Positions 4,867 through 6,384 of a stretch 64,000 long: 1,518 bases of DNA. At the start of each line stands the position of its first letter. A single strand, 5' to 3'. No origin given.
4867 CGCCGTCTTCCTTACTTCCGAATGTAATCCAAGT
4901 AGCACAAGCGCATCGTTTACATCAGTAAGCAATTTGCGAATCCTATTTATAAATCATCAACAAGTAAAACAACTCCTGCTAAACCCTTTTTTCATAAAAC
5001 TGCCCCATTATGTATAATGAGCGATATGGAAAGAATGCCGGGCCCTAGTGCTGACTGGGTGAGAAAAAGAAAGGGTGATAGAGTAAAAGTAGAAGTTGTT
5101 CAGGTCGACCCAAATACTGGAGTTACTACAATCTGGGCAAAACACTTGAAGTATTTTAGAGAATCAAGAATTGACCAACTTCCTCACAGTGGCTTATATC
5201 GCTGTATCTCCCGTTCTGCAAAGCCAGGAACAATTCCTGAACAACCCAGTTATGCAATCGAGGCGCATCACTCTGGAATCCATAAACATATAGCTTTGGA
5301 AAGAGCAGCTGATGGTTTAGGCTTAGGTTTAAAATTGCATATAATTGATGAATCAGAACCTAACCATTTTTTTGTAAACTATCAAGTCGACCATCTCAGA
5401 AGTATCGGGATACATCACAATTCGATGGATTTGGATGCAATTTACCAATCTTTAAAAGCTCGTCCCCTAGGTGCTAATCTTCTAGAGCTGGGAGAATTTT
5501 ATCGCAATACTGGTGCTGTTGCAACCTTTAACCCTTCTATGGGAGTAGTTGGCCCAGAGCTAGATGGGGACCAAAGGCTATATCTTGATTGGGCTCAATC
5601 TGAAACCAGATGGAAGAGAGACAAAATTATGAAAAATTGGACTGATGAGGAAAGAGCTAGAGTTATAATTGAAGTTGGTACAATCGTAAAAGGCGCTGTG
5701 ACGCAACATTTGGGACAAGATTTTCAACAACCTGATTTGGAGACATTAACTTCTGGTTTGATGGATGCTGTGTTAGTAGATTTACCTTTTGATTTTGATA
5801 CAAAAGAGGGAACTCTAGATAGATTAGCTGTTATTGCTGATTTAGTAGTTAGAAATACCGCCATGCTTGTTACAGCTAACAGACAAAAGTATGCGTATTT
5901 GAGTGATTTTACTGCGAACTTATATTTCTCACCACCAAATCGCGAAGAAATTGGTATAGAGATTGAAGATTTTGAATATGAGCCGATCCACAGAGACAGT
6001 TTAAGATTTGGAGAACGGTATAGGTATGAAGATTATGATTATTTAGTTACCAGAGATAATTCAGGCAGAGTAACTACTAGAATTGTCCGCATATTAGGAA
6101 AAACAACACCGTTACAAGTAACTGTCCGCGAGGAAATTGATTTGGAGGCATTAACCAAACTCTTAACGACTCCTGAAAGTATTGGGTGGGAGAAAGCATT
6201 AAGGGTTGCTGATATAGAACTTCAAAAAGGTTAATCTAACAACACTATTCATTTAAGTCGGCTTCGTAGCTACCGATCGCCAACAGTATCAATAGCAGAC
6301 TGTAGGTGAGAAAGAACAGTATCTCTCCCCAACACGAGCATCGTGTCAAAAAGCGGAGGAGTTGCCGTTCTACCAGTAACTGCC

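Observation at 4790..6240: AT-rich 405-aa orphan gene beside the tRNA-Gln 5' side, possible horizontally acquired defence or accessory gene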

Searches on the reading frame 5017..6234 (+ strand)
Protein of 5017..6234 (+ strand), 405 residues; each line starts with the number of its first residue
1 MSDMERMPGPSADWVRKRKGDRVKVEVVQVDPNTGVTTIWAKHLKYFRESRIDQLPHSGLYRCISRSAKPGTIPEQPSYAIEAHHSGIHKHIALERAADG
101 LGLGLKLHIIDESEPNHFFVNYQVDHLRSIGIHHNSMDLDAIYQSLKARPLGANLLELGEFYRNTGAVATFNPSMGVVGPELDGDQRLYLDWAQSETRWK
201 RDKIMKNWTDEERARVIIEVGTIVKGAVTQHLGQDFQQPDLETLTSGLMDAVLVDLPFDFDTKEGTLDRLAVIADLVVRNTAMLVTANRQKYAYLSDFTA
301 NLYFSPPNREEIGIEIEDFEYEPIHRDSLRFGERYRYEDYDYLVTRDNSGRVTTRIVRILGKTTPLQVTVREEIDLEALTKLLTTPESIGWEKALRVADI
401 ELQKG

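Call 6: search_protein_families(library=pfam, proteins=[window:5017-6234:+], max_evalue=1)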
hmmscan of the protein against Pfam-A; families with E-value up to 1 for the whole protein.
window:5017-6234:+ (405 aa): 0 families

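Call 7: search_protein_families(library=padloc, proteins=[window:5017-6234:+], max_evalue=1)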
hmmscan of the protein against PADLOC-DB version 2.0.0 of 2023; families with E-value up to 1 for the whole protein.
window:5017-6234:+ (405 aa): 0 families

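Call 8: search_protein_families(library=phrogs, proteins=[window:5017-6234:+], max_evalue=1)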
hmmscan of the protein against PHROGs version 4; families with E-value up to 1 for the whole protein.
window:5017-6234:+ (405 aa): 0 families

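Call 9: search_protein_families(library=ncbifam, proteins=[window:5017-6234:+], max_evalue=1)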
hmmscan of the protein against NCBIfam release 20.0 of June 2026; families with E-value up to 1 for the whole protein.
window:5017-6234:+ (405 aa): 0 families

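Call 10: find_homologous_proteins(query=window:5017-6234:+, max_evalue=0.01)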
Query window:5017-6234:+ (405 aa): 1 proteins with E <= 0.01 among 8000 candidates.
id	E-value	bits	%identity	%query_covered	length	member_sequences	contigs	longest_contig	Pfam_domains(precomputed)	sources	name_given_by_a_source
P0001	7.6e-271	916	100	99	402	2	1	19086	-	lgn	-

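Call 16: find_encoding_contigs(protein=P0001, flank=10000)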
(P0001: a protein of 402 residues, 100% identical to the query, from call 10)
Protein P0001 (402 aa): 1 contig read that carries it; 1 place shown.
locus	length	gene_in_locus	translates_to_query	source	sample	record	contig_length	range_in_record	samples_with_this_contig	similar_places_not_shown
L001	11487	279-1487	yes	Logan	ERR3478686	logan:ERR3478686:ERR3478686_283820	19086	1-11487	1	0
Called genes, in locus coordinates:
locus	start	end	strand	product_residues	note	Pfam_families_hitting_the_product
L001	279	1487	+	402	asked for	-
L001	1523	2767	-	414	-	PF00749:tRNA-synt_1c, PF19269:Anticodon_2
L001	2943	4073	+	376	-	-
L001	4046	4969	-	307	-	PF00768:Peptidase_S11, PF02113:Peptidase_S13 (weak)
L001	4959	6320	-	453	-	PF01336:tRNA_anti-codon, PF00152:tRNA-synt_2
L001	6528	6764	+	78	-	-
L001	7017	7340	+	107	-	-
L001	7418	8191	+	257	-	-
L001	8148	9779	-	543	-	PF01368:DHH, PF02272:DHHA1, PF17768:RecJ_OB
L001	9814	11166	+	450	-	PF01743:PolyA_pol, PF12627:PolyA_pol_RNAbd, PF01966:HD, PF13735:tRNA_NucTran2_2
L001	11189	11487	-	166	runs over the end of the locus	-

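Call 18: find_related_loci(query=window:5017-6231:+, collection=viral_contigs, flank=5000)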
Query window:5017-6231:+ (405 aa) in viral_contigs; peptide patterns used: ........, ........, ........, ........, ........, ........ (x = any residue, [..] = any of these).
1 stretches matched a pattern, but none encodes a relative of the query by tblastn (E <= 1e-3).

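Call 19: search_dna_similar(query=window:5017-6231:+, collection=phages, mode=protein, max_evalue=1)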
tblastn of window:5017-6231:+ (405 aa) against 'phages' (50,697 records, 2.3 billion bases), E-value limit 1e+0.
No match.

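Call 20: search_dna_similar(query=window:5017-6231:+, collection=plasmids, mode=protein, max_evalue=1)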
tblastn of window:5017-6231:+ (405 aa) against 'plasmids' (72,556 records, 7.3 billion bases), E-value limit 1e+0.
No match.

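Call 21: search_protein_representatives(protein=window:5017-6231:+)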
Query: 405 residues. Proteins with E-value up to 0.001 (for the whole library): 21; up to 1e-10: 11; up to 1e-30: 4. The best 21 are listed.
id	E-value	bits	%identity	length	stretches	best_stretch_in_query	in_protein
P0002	1.4e-94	333.7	40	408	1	4-401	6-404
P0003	5.8e-89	315.2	42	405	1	4-404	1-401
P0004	1.1e-61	225.4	37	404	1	9-403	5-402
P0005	6.3e-41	157.0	34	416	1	4-404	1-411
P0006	2.1e-19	86.1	32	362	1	7-401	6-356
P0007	1.4e-17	80.1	32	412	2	205-398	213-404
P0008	1.6e-17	80.0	25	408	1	4-399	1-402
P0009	1.6e-13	66.8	24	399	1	24-397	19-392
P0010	2.9e-13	65.9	37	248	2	4-92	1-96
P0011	1.4e-12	63.7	25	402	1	4-398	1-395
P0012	1.6e-11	60.2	26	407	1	4-395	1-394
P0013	5.5e-09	51.8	26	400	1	11-400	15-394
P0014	4.5e-07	45.5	25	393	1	22-396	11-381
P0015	1.6e-06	43.8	23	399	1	8-401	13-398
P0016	1.6e-06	43.8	28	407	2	297-403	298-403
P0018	1.2e-05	40.8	22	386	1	15-401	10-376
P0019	1.5e-05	40.6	31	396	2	6-169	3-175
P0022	5.5e-04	35.4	25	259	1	144-398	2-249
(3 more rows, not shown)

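Call 23: find_homologous_proteins(query=A1, max_evalue=0.001)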
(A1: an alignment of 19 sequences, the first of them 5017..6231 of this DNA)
Query A1 (19 sequences) (405 aa, profile of the alignment): 2 proteins with E <= 0.001 among 8000 candidates.
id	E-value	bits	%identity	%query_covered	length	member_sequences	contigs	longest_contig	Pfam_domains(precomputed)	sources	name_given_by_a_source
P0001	7.0e-131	455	100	99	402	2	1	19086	-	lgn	-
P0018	6.4e-93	330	21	98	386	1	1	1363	-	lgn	-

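Call 24: predict_structure(protein=window:5026-6231:+)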
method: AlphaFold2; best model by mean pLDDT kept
length: 402 residues; sequences in the alignment: 1
mean_pLDDT: 35.4   pTM: 0.29
mean pLDDT of the five models: 35.4, 31.6, 28.7, 27.7, 26.3
residues with pLDDT >= 90: 0; 70-90: 0; 50-70: 40; < 50: 362
segments of 3 or more residues with pLDDT < 50: 1-11, 18-20, 24-204, 232-244, 247-259, 268-274, 276-402
pLDDT, mean of each block of 10 residues (from residue 1): 42 51 44 34 35 27 24 26 25 25 29 26 27 31 31 34 27 26 27 35 50 52 57 46 48 42 49 45 32 26 23 22 34 39 36 35 37 42 36 36 27
secondary structure, 60 per line:
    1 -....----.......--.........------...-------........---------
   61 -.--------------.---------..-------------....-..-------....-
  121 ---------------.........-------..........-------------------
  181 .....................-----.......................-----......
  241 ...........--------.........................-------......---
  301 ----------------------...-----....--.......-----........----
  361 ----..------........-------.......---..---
elements in order: E2-5 E10-16 E19-27 E34-36 H46-51 E102-105 E116-119 H136-144 H152-161 H181-201 H207-229 H235-251 H260-284 H292-297 E331-334 E337-343 E349-356 H373-380 H388-394

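Call 26: find_encoding_contigs(protein=P0002, flank=10000)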
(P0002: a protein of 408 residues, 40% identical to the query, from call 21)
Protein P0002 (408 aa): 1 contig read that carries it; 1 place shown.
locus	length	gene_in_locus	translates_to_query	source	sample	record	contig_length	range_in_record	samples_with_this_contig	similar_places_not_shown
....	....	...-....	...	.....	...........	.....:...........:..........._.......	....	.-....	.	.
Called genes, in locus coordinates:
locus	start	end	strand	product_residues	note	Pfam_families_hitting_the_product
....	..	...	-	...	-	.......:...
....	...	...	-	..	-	-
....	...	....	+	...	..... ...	-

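Call 27: find_encoding_contigs(protein=P0003, flank=10000)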
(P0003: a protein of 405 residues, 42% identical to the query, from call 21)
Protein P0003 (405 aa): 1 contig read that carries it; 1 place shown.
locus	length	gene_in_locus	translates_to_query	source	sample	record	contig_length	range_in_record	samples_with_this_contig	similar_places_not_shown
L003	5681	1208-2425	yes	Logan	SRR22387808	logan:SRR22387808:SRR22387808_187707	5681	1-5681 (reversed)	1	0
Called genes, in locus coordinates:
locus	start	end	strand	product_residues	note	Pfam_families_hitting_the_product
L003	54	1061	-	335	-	-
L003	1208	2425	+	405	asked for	-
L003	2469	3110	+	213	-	-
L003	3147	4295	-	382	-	PF03816:LytR_cpsA_psr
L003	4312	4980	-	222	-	PF00121:TIM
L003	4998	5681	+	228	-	?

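Call 28: find_encoding_contigs(protein=P0004, flank=10000)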
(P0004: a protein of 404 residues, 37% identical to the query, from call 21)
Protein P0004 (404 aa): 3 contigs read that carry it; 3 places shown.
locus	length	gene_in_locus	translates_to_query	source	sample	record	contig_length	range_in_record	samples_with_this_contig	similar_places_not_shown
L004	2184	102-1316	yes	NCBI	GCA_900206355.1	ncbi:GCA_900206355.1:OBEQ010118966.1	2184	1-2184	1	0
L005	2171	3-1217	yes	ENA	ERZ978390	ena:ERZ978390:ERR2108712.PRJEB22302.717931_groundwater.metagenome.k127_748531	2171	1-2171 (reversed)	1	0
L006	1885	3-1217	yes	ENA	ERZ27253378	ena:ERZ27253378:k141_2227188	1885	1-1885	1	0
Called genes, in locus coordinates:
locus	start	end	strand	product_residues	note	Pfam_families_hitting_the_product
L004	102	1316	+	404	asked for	-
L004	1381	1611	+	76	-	PF04255:DUF433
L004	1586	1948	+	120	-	PF18480:DUF5615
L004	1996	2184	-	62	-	?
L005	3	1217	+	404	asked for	?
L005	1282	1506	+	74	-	PF04255:DUF433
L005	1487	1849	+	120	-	PF18480:DUF5615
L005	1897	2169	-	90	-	?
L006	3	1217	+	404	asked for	?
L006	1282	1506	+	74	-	PF04255:DUF433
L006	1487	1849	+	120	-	PF18480:DUF5615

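Call 29: find_encoding_contigs(protein=P0005, flank=10000)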
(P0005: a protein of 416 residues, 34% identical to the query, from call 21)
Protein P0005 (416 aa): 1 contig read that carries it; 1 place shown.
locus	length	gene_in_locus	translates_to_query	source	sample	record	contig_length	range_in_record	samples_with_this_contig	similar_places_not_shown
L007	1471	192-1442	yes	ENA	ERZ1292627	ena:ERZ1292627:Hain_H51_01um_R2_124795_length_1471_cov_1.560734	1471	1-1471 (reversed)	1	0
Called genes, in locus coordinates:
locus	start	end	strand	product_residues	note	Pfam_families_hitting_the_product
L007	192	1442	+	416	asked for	-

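Call 31: list_cluster_members(proteins=[P0006, P0007, P0008, P0009, P0010, P0011, P0012, P0013, P0014, P0015])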
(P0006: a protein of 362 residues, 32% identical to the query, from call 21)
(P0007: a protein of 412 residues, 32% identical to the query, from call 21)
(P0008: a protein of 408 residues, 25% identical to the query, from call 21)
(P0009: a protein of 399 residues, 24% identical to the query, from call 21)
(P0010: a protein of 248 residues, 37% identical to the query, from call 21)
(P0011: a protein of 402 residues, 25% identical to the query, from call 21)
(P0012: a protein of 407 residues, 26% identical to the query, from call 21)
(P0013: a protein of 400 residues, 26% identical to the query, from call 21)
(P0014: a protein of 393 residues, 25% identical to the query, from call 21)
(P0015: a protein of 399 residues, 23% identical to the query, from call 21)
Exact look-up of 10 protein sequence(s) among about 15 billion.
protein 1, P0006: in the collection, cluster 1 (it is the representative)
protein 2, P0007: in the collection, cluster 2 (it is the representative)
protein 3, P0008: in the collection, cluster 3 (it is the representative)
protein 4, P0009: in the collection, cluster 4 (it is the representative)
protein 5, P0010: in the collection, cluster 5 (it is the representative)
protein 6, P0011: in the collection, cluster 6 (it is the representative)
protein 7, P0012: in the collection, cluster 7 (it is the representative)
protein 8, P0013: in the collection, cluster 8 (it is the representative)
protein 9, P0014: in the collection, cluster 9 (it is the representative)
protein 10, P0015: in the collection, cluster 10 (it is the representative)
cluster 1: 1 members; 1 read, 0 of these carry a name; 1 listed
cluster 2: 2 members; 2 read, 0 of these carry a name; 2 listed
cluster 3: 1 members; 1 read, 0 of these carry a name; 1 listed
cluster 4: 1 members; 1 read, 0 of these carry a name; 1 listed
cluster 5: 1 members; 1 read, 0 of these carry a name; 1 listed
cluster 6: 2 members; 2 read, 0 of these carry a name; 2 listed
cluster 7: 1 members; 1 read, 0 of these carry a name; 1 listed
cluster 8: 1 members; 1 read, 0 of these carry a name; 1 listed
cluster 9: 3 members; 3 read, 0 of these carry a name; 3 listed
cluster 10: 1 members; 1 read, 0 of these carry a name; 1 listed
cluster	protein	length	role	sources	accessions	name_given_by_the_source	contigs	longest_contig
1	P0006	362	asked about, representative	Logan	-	-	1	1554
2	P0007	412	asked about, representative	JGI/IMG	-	-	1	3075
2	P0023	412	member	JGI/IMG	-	-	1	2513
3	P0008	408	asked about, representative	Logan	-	-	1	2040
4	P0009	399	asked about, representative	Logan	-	-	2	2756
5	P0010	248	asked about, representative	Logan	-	-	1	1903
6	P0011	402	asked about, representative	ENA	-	-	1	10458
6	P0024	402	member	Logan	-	-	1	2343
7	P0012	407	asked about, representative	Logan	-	-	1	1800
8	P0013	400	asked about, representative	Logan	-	-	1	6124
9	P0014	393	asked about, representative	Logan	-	-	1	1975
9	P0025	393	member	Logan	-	-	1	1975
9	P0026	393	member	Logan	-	-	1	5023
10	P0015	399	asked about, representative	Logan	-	-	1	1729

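Call 33: find_encoding_contigs(protein=P0011, flank=10000)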
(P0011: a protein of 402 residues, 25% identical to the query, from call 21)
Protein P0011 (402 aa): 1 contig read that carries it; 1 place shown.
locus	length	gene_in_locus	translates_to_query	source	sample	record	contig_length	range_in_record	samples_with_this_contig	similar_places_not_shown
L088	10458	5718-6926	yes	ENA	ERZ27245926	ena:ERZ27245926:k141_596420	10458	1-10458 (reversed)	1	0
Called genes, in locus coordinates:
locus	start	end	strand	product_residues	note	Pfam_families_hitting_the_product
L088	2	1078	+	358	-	?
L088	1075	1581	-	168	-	-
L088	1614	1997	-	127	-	-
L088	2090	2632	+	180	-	-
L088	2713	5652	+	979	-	PF00005:ABC_tran (faint), PF02463:SMC_N (faint), PF03193:RsgA_GTPase (faint), PF13175:AAA_15 (faint), PF13304:AAA_21 (faint), PF13401:AAA_22 (faint), PF17760:UvrA_inter, PF17755:UvrA_DNA-bind, +5 more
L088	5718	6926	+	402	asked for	-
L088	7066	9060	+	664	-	PF01841:Transglut_core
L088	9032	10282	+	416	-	PF01541:GIY-YIG (weak), PF27096:UvrC_M, PF08459:UvrC_RNaseH_dom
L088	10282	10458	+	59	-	?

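Call 34: find_encoding_contigs(protein=P0013, flank=10000)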
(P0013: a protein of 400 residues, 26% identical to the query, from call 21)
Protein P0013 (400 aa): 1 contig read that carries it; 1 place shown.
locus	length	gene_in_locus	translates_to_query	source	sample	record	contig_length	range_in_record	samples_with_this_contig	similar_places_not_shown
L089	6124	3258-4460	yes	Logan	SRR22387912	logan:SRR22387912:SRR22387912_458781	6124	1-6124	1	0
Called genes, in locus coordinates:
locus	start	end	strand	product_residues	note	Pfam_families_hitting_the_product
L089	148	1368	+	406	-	-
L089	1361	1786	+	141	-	PF14567:SUKH_5, PF09346:SMI1_KNR4, PF14568:SUKH_6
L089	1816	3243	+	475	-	-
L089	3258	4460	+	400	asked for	-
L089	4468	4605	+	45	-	-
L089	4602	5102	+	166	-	PF02502:LacAB_rpiB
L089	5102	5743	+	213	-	PF00834:Ribul_P_3_epim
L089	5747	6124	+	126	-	?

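Call 35: find_encoding_contigs(protein=P0026, flank=10000)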
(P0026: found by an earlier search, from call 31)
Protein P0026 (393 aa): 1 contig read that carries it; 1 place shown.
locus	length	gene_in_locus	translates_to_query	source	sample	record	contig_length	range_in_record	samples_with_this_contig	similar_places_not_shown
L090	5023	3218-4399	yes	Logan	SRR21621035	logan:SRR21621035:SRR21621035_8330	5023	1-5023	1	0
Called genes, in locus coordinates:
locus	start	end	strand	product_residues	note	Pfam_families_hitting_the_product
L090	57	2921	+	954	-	PF00270:DEAD (weak), PF04851:ResIII, PF00271:Helicase_C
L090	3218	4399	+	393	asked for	-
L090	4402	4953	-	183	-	PF13238:AAA_18, PF21448:DNMK (faint), PF13207:AAA_17 (weak)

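Call 37: predict_structure(alignment_id=A1)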
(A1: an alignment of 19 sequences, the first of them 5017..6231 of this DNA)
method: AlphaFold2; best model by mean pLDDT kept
length: 405 residues; sequences in the alignment: 19
mean_pLDDT: 88.9   pTM: 0.72
mean pLDDT of the five models: 88.9, 88.0, 87.8, 87.8, 87.5
residues with pLDDT >= 90: 241; 70-90: 149; 50-70: 12; < 50: 3
segments of 3 or more residues with pLDDT < 50: 1-3
pLDDT, mean of each block of 10 residues (from residue 1): 58 81 86 94 89 94 91 89 92 83 89 86 93 84 91 96 90 79 81 85 86 92 97 94 95 89 86 96 92 78 88 91 91 93 95 92 87 95 92 94 90
secondary structure, 60 per line:
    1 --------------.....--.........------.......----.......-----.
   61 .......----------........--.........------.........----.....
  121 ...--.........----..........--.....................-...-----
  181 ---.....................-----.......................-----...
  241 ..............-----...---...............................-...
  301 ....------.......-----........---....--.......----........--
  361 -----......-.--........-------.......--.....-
elements in order: E15-19 E22-30 E37-43 E48-54 E60-67 E78-85 E88-96 E103-111 E116-123 E126-134 H139-148 H151-171 H184-204 H210-232 H238-254 H266-296 E298-304 E311-317 E323-330 E334-337 E340-346 E351-358 E366-371 H376-383 H391-397 E400-404
